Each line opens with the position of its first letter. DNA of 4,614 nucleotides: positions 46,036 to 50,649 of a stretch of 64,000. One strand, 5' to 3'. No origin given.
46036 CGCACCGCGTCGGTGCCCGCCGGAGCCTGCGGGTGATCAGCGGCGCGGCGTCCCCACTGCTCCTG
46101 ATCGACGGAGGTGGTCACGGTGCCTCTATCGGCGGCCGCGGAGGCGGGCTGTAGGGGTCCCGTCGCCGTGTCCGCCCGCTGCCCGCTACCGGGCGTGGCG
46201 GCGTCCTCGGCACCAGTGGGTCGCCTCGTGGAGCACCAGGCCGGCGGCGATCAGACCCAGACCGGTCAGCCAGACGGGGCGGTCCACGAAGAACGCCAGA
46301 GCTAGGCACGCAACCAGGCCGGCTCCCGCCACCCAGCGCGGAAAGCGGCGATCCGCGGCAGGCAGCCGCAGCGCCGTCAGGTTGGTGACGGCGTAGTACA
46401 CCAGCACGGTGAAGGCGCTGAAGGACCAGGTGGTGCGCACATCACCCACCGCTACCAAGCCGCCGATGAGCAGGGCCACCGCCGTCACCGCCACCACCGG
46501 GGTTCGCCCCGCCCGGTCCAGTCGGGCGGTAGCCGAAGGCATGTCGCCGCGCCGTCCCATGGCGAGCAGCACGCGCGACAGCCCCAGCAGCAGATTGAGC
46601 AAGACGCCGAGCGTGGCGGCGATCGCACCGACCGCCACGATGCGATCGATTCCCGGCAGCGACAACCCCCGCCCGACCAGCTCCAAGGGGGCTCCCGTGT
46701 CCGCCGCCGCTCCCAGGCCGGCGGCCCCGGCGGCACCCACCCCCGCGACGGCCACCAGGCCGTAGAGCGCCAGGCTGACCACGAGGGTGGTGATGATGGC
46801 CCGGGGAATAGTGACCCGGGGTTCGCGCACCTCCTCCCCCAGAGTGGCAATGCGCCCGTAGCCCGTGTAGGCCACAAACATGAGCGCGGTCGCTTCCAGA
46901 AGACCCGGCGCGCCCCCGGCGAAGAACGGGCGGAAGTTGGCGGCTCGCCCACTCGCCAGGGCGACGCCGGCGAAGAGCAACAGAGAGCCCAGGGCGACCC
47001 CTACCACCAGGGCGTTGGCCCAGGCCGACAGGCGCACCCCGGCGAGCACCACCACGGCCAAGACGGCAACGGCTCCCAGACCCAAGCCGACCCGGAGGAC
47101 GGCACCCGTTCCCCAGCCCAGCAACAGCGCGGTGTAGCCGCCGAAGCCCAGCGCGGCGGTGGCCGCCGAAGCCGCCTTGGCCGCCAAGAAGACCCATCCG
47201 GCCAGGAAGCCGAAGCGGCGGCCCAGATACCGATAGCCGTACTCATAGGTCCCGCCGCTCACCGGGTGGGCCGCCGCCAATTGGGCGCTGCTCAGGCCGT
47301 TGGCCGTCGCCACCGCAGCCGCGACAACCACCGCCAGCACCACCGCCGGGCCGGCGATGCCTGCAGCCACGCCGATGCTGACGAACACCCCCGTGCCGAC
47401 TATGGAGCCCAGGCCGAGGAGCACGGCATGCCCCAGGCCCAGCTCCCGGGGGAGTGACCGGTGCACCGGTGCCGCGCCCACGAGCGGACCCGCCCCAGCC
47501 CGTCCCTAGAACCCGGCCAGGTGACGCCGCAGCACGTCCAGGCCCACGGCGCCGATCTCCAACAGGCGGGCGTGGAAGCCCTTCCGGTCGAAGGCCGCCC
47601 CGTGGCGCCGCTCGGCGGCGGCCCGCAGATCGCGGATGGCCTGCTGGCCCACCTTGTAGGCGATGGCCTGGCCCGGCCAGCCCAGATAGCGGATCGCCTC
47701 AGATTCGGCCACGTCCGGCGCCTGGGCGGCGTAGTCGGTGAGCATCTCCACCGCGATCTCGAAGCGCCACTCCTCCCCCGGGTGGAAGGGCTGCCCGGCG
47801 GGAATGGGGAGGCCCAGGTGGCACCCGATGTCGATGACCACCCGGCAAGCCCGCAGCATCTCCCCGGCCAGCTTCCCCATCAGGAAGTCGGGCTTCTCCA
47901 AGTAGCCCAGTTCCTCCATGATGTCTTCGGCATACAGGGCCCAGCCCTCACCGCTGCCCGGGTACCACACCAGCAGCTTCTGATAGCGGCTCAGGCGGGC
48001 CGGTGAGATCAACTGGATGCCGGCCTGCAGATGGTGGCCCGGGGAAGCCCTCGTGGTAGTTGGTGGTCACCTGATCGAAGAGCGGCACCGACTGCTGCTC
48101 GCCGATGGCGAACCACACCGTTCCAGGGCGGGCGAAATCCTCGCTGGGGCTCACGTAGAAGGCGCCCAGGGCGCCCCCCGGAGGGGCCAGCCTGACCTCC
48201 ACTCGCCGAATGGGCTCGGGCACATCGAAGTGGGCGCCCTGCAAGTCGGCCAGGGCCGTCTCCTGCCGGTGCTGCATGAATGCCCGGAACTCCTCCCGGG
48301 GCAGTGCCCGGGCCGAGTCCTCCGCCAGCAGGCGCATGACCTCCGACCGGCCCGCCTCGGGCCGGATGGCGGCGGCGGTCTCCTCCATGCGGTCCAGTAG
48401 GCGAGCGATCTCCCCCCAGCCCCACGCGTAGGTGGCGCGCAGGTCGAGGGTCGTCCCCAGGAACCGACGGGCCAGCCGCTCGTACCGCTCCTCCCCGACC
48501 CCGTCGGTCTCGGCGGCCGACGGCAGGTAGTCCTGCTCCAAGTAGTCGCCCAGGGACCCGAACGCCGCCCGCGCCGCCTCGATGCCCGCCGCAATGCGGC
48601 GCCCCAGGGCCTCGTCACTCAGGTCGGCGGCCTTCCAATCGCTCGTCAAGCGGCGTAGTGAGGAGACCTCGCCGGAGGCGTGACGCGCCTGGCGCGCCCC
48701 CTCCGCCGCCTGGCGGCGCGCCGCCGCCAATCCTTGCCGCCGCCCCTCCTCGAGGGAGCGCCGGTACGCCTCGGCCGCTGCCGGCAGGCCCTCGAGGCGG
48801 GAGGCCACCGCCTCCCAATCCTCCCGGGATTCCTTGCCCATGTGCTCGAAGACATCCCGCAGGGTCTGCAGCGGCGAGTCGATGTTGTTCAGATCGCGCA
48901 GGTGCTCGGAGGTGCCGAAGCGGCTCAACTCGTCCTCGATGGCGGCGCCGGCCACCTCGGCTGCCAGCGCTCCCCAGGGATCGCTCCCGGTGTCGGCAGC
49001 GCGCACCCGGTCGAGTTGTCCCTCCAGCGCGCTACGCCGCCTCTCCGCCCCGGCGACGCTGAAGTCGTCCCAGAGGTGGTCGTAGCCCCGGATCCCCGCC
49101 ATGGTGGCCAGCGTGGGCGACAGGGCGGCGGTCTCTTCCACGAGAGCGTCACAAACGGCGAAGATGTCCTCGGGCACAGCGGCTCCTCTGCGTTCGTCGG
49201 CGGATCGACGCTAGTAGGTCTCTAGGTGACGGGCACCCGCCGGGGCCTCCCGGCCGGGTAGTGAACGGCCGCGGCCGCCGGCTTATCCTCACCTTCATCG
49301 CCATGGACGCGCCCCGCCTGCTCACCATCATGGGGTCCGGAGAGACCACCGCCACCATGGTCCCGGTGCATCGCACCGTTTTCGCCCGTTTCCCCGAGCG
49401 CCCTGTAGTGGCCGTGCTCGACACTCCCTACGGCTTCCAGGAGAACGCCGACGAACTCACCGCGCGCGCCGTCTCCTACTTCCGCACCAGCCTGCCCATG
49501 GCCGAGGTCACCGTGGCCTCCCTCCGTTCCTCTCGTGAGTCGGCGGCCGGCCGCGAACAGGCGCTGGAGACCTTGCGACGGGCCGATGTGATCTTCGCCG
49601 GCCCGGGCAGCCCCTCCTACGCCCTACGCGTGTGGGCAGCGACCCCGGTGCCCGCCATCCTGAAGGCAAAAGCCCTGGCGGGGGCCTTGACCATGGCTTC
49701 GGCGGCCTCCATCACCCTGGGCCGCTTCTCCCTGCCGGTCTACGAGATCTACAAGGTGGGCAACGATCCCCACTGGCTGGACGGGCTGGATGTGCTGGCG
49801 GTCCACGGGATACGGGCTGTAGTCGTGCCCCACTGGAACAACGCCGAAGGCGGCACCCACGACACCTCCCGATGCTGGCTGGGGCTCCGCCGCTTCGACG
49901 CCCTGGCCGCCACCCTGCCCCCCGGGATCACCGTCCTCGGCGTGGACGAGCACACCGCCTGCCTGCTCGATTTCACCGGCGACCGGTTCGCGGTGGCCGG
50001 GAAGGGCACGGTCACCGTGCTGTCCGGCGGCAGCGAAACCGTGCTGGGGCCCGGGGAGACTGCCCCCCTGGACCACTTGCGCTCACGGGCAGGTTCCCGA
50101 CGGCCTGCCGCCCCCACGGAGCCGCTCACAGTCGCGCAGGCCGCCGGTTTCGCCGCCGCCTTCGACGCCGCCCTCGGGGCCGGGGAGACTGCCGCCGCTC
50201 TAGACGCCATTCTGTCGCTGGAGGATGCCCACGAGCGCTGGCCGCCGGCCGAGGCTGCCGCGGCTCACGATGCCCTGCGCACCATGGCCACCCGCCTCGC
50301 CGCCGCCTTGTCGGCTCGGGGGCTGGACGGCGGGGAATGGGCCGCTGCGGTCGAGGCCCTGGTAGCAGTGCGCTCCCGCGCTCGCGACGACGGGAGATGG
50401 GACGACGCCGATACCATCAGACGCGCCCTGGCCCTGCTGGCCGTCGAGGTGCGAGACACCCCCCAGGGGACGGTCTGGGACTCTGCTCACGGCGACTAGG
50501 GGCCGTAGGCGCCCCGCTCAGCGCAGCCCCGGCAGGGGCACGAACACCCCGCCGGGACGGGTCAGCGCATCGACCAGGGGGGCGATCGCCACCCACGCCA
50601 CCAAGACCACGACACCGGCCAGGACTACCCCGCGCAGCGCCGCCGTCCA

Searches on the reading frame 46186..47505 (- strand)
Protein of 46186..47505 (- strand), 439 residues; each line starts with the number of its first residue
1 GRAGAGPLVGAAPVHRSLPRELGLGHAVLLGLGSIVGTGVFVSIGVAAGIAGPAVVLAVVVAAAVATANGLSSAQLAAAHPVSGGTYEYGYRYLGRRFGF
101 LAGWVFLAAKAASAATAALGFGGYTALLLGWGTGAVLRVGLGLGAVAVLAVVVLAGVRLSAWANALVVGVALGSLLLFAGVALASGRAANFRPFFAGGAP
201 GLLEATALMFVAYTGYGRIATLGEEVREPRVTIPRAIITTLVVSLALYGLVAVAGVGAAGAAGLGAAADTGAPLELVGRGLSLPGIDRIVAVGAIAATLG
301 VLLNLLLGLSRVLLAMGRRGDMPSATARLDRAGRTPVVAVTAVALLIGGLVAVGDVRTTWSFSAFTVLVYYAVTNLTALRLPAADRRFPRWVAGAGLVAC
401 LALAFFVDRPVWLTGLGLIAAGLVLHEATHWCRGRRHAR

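Call 85: search_protein_families(library=pfam, proteins=[window:46186-47505:-], max_evalue=0.0001)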
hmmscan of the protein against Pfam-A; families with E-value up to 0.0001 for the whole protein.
window:46186-47505:- (439 aa): 2 families
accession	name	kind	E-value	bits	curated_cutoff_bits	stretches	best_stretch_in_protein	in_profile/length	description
PF00324.27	AA_permease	-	3.3e-37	128.7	24.6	1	26-406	1-406/470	Amino acid permease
PF13520.12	AA_permease_2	-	4.7e-34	118.5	27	1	23-407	2-398/427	Amino acid permease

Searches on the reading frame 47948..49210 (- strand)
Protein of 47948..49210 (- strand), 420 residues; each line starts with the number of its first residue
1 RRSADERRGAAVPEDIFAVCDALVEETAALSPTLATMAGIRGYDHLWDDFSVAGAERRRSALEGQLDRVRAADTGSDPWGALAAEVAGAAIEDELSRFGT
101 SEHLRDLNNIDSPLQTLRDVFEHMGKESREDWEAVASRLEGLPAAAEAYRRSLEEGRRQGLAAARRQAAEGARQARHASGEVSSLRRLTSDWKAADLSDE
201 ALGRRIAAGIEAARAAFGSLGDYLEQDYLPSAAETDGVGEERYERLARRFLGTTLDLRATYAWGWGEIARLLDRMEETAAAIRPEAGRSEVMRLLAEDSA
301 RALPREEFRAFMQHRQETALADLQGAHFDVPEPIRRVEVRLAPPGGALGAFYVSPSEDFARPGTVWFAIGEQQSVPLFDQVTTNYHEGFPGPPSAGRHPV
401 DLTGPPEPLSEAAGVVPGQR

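Call 85: search_protein_families(library=pfam, proteins=[window:47948-49210:-], max_evalue=0.0001)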
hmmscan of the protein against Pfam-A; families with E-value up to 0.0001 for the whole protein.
window:47948-49210:- (420 aa): 1 family
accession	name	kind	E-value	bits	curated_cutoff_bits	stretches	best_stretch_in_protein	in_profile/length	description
PF05960.17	DUF885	-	4.4e-65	221.7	32.4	1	32-391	1-372/532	Bacterial protein of unknown function (DUF885)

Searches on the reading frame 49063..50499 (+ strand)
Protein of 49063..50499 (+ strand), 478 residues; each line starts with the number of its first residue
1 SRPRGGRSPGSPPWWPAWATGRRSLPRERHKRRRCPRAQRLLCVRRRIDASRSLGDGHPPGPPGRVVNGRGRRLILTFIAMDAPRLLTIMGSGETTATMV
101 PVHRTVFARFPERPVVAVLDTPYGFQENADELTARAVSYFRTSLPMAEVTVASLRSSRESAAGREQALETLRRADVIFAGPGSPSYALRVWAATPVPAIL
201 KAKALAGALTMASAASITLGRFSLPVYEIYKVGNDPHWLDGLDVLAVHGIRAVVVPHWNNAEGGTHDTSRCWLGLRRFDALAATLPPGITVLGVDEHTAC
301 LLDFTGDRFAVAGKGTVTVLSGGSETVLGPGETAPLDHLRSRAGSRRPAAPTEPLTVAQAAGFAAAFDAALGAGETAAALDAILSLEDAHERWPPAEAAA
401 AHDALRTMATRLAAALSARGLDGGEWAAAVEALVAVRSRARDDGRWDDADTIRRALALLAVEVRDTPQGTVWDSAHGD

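Call 43: search_protein_families(library=pfam, proteins=[window:49063-50499:+], max_evalue=0.0001)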
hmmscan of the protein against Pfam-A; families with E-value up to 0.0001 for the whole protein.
window:49063-50499:+ (478 aa): 1 family
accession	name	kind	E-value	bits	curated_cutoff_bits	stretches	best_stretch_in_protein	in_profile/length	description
PF23493.1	CysS_C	-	4.1e-06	27.2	23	1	427-472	5-50/51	Cysteinyl-tRNA ligase anticodon binding domain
